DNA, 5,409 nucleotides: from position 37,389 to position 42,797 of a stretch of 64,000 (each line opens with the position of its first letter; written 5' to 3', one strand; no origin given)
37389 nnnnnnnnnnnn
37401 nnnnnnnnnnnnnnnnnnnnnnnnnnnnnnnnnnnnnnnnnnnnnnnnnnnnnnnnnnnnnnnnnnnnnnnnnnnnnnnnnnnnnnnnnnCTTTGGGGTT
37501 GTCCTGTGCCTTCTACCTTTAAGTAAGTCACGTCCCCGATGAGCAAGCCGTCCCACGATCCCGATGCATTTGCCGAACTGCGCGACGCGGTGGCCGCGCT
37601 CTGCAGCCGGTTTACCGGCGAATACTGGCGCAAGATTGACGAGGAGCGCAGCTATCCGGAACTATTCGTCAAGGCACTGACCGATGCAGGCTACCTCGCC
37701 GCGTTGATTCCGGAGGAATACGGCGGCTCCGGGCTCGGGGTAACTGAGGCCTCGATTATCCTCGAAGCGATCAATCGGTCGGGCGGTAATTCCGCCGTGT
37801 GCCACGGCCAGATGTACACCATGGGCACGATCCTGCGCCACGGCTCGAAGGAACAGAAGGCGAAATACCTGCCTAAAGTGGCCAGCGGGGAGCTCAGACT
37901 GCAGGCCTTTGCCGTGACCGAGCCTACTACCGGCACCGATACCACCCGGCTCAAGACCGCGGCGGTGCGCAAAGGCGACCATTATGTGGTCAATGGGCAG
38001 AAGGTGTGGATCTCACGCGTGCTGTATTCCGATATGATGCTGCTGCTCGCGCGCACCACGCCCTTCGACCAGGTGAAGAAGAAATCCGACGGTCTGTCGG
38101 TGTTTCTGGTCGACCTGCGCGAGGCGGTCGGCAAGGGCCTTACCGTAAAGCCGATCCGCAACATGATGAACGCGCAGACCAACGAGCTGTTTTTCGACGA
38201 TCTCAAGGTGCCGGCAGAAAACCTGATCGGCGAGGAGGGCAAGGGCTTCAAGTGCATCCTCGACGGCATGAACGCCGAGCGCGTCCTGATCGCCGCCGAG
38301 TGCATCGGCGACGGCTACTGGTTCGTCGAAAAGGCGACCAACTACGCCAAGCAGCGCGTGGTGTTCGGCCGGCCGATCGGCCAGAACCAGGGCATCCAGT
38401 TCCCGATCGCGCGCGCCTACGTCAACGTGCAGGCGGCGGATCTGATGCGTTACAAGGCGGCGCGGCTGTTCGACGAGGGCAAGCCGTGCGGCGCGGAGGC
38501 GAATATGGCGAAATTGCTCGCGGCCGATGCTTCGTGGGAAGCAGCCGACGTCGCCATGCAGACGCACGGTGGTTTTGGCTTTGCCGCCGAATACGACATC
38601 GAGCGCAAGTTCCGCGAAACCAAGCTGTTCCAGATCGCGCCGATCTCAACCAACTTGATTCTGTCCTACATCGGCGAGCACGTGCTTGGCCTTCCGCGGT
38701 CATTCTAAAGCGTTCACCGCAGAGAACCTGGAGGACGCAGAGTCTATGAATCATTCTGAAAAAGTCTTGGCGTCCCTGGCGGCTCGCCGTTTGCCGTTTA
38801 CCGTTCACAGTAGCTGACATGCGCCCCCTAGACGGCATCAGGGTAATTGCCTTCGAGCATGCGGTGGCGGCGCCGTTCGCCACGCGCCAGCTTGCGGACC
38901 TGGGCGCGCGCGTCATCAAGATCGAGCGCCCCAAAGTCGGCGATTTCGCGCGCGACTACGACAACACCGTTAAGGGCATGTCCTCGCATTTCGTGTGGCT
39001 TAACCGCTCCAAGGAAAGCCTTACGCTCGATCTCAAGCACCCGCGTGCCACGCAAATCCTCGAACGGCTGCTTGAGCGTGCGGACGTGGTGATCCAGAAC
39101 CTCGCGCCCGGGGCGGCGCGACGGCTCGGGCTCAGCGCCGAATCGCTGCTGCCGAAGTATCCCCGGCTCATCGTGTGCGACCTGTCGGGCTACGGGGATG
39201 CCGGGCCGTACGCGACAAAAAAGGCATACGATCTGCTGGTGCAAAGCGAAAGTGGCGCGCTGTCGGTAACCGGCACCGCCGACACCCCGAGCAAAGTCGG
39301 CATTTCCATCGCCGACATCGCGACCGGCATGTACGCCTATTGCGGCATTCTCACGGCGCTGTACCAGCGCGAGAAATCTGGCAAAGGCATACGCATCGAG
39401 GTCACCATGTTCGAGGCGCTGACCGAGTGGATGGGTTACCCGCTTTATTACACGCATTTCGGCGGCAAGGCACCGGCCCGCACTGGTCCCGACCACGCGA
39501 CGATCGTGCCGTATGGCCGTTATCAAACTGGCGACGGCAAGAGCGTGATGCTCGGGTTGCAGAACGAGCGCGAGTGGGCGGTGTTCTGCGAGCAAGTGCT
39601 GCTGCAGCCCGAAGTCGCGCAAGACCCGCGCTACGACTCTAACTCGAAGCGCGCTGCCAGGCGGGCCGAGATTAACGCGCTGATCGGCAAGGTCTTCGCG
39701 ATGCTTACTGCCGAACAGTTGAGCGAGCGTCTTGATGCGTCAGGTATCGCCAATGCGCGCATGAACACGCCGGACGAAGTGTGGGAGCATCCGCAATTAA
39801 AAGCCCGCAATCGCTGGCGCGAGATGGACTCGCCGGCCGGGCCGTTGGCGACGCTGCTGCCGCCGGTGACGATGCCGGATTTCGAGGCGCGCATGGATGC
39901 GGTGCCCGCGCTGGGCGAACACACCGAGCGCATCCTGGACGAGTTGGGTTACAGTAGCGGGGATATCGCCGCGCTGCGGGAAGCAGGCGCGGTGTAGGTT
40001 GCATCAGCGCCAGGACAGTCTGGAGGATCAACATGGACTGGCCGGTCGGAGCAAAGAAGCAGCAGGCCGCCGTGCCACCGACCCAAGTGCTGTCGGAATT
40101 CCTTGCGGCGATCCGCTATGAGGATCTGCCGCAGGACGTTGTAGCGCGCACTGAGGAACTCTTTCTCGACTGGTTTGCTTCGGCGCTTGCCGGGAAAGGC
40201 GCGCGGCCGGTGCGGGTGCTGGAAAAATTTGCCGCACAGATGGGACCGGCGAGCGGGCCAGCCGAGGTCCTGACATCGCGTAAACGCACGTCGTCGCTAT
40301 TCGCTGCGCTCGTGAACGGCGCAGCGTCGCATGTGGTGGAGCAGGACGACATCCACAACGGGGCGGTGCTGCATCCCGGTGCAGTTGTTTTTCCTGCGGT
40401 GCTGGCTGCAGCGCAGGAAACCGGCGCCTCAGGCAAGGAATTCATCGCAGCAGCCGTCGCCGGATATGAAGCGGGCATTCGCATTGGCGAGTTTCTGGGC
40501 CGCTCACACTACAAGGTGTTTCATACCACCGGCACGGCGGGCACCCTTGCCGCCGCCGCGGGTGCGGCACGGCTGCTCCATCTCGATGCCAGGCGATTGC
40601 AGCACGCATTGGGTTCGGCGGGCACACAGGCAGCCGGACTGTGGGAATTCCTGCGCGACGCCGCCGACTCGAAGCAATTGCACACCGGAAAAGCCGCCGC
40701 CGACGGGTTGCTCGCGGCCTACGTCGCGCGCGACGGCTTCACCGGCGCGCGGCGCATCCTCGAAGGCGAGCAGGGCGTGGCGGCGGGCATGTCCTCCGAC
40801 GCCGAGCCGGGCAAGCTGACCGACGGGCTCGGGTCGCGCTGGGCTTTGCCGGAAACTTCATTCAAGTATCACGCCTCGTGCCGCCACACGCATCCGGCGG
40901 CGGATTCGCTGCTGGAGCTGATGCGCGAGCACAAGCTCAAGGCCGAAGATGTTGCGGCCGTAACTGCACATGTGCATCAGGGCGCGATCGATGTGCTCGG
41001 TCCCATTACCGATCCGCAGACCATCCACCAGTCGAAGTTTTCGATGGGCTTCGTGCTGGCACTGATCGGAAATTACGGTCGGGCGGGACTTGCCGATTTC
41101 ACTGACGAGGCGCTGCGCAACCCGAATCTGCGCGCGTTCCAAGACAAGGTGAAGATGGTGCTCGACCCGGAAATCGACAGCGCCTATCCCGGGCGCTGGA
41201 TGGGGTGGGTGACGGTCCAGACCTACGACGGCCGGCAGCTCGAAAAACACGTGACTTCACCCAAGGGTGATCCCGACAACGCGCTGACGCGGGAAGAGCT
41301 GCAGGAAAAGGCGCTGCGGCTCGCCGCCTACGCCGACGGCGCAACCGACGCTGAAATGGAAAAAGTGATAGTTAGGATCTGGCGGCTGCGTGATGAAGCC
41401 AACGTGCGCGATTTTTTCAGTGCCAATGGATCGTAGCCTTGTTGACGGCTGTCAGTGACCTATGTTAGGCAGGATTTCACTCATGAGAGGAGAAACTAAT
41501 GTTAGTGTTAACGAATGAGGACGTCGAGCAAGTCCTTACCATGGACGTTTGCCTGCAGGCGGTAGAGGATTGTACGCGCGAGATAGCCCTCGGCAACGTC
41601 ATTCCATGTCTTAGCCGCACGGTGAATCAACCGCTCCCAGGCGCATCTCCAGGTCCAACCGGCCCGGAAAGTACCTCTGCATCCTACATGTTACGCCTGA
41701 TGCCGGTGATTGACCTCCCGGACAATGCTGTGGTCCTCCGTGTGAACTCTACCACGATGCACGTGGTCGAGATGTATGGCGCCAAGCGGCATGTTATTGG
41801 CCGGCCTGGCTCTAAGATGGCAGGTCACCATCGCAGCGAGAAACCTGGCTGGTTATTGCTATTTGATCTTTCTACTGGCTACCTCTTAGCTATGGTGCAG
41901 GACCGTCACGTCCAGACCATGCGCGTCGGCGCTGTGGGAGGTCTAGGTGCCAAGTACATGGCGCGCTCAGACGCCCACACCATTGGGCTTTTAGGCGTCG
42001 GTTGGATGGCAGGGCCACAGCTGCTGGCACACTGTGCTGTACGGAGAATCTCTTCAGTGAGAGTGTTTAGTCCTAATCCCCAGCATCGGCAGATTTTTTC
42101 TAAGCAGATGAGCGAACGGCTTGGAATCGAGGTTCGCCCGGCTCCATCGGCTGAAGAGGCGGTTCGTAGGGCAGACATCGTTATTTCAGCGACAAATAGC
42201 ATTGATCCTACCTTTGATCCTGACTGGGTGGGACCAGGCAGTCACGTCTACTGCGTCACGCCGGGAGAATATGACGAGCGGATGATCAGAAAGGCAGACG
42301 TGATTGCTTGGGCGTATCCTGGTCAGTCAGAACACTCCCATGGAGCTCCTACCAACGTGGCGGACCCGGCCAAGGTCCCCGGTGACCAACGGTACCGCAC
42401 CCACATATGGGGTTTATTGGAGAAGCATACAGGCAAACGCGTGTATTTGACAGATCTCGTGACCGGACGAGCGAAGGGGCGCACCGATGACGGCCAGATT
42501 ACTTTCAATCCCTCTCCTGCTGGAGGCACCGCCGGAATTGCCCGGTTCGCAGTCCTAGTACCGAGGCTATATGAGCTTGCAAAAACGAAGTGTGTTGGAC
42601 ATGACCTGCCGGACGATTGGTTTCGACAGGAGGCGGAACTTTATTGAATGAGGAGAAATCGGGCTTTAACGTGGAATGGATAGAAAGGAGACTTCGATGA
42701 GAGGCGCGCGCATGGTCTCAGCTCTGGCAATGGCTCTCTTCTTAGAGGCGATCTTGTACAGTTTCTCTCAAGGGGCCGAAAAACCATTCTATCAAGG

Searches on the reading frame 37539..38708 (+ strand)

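Call 54: search_protein_families(library=pfam, proteins=[window:37539-38708:+], max_evalue=0.0001)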
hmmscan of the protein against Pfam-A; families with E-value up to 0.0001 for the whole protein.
window:37539-38708:+ (389 aa): 4 families
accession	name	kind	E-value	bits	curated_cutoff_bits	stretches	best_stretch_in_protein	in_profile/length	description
PF00441.29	Acyl-CoA_dh_1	-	1.4e-35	123.1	22.4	1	234-368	1-135/150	Acyl-CoA dehydrogenase, C-terminal domain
PF02771.21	Acyl-CoA_dh_N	-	2.6e-24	86.2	22.9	1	13-118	6-113/113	Acyl-CoA dehydrogenase, N-terminal domain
PF02770.24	Acyl-CoA_dh_M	-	3.5e-21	75.6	33.3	1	123-221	1-96/97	Acyl-CoA dehydrogenase, middle domain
PF08028.16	Acyl-CoA_dh_2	-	4.1e-14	53.5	22.7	1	251-363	3-125/134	Acyl-CoA dehydrogenase, C-terminal domain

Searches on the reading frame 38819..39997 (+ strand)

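Call 54: search_protein_families(library=pfam, proteins=[window:38819-39997:+], max_evalue=0.0001)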
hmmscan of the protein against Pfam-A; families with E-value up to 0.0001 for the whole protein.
window:38819-39997:+ (392 aa): 1 family
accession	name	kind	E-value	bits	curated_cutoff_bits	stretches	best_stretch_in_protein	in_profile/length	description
PF02515.22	CoA_transf_3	-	1.3e-109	367.2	23.3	1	4-369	1-366/366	CoA-transferase family III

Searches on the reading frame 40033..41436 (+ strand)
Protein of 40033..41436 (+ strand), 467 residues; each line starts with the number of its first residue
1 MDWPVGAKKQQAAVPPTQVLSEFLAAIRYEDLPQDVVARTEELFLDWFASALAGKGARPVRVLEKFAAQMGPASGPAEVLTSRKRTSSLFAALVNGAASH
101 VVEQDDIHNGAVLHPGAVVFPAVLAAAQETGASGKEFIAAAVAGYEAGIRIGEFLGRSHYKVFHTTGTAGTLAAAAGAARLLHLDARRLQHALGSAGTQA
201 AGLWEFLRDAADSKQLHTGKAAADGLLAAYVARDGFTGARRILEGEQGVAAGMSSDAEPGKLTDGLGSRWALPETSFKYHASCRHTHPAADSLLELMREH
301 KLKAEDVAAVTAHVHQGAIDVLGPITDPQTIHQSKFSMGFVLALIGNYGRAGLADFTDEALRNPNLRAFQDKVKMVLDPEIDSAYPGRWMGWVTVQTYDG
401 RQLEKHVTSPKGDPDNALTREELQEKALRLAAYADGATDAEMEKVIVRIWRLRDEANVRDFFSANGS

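Call 54: search_protein_families(library=pfam, proteins=[window:40033-41436:+], max_evalue=0.0001)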
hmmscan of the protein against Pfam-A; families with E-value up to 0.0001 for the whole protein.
window:40033-41436:+ (467 aa): 2 families
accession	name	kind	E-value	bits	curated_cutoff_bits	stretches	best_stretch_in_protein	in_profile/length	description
PF03972.19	MmgE_PrpD_N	-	4.3e-76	255.8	32.1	1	20-259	3-241/244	MmgE/PrpD N-terminal domain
PF19305.4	MmgE_PrpD_C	-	1.3e-46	159.1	32.1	1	280-451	1-172/173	MmgE/PrpD C-terminal domain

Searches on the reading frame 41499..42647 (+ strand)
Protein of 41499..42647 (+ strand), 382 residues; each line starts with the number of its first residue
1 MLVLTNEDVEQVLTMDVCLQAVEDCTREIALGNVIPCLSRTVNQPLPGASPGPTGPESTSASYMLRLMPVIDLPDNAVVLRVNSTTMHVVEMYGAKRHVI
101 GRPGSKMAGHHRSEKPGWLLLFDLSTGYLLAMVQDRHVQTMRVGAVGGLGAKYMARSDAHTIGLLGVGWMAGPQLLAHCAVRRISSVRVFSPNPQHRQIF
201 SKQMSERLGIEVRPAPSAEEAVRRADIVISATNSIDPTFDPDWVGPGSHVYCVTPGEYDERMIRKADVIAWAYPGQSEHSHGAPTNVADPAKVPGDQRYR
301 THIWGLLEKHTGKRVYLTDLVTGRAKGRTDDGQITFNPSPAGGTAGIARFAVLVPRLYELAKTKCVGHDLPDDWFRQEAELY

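Call 54: search_protein_families(library=pfam, proteins=[window:41499-42647:+], max_evalue=0.0001)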
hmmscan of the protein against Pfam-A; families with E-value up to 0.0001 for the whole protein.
window:41499-42647:+ (382 aa): 2 families
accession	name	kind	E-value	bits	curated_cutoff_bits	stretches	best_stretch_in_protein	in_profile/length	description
PF02423.21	OCD_Mu_crystall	-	2.1e-37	129.2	24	1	80-336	53-289/314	Ornithine cyclodeaminase/mu-crystallin family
PF01488.26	Shikimate_DH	-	8.7e-05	23.1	24.3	0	155-244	8-95/138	Shikimate / quinate 5-dehydrogenase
